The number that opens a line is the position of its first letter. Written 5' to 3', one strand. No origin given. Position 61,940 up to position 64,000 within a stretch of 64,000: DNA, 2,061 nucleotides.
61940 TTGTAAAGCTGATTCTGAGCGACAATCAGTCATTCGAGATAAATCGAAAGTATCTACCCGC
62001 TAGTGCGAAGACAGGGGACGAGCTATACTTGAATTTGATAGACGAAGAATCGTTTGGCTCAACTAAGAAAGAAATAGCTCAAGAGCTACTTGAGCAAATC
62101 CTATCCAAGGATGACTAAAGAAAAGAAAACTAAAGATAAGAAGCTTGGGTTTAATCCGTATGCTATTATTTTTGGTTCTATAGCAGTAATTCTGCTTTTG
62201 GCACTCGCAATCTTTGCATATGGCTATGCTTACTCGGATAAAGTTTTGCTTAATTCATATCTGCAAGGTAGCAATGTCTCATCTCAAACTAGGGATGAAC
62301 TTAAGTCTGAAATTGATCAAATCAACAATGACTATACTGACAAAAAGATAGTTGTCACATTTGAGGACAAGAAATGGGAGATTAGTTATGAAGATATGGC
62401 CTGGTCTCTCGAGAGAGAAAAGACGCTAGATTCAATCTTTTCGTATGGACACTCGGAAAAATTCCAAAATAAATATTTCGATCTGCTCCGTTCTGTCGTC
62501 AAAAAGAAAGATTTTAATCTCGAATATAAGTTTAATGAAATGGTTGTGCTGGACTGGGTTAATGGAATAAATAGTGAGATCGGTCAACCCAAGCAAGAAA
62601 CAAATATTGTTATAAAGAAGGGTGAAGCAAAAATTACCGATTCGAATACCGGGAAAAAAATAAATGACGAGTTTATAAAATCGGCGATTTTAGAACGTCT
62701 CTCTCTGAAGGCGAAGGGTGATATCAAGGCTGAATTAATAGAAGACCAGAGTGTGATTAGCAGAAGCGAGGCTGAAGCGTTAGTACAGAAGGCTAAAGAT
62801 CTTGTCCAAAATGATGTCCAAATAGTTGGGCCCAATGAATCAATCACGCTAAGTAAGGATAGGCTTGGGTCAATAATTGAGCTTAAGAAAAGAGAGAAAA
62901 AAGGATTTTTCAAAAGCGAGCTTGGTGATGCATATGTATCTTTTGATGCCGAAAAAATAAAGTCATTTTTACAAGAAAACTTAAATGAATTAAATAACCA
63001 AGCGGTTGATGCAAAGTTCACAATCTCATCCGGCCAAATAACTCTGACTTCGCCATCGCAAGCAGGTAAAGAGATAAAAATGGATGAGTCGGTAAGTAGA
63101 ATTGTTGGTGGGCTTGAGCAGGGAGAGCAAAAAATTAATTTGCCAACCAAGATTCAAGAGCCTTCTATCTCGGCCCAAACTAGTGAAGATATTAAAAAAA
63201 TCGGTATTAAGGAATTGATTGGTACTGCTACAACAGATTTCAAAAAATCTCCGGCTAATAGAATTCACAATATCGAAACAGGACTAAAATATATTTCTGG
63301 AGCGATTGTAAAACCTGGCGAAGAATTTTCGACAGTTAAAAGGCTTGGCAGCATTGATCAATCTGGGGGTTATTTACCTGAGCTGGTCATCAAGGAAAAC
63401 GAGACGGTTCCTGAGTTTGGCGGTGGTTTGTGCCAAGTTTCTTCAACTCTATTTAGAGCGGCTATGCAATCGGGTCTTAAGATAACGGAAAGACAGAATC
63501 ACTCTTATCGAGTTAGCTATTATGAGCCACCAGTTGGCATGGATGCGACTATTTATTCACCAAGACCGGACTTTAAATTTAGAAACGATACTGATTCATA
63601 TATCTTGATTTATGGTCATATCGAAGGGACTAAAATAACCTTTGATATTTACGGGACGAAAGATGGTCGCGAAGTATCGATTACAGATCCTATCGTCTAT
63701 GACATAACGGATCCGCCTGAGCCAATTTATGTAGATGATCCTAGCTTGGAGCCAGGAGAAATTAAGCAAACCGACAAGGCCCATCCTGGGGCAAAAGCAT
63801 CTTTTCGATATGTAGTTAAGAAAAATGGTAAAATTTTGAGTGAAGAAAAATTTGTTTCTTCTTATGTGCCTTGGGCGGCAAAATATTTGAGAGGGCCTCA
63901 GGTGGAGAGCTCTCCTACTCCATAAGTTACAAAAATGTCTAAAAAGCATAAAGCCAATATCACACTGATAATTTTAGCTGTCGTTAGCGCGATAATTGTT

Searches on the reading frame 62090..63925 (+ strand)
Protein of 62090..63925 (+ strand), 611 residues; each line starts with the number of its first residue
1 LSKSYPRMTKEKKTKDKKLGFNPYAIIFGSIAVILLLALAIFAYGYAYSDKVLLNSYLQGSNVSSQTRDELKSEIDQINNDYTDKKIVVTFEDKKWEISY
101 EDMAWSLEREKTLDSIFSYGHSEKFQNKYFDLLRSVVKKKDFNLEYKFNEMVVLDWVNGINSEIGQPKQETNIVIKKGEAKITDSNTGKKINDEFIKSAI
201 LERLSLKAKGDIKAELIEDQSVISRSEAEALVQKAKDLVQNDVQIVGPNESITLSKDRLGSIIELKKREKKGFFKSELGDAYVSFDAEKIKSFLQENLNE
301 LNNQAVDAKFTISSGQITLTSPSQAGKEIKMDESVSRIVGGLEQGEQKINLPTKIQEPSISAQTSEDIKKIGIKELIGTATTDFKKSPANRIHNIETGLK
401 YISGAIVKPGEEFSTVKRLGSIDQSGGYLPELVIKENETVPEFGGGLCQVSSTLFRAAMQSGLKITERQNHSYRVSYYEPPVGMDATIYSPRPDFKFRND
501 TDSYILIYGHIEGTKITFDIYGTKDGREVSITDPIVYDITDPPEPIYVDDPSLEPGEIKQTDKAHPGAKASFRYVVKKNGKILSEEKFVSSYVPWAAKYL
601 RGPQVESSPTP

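Call 8: search_protein_families(library=pfam, proteins=[window:62090-63925:+], max_evalue=0.01)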
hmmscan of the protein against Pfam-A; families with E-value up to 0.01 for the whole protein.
window:62090-63925:+ (611 aa): 3 families
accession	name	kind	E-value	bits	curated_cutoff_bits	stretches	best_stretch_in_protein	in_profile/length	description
PF04294.18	VanW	-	7.5e-43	145.6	27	1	390-521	1-130/130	VanW like protein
PF12229.13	PG_binding_4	-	1.4e-19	70.8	22.1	2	96-211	1-115/117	Putative peptidoglycan binding domain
PF07501.17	G5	-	5.5e-06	27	23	1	540-589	9-58/75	G5 domain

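Call 22: find_encoding_contigs(protein=window:62090-63925:+, flank=10000, max_places=3)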
Protein window:62090-63925:+ (611 aa): no gene with exactly this product is on record in the collection.
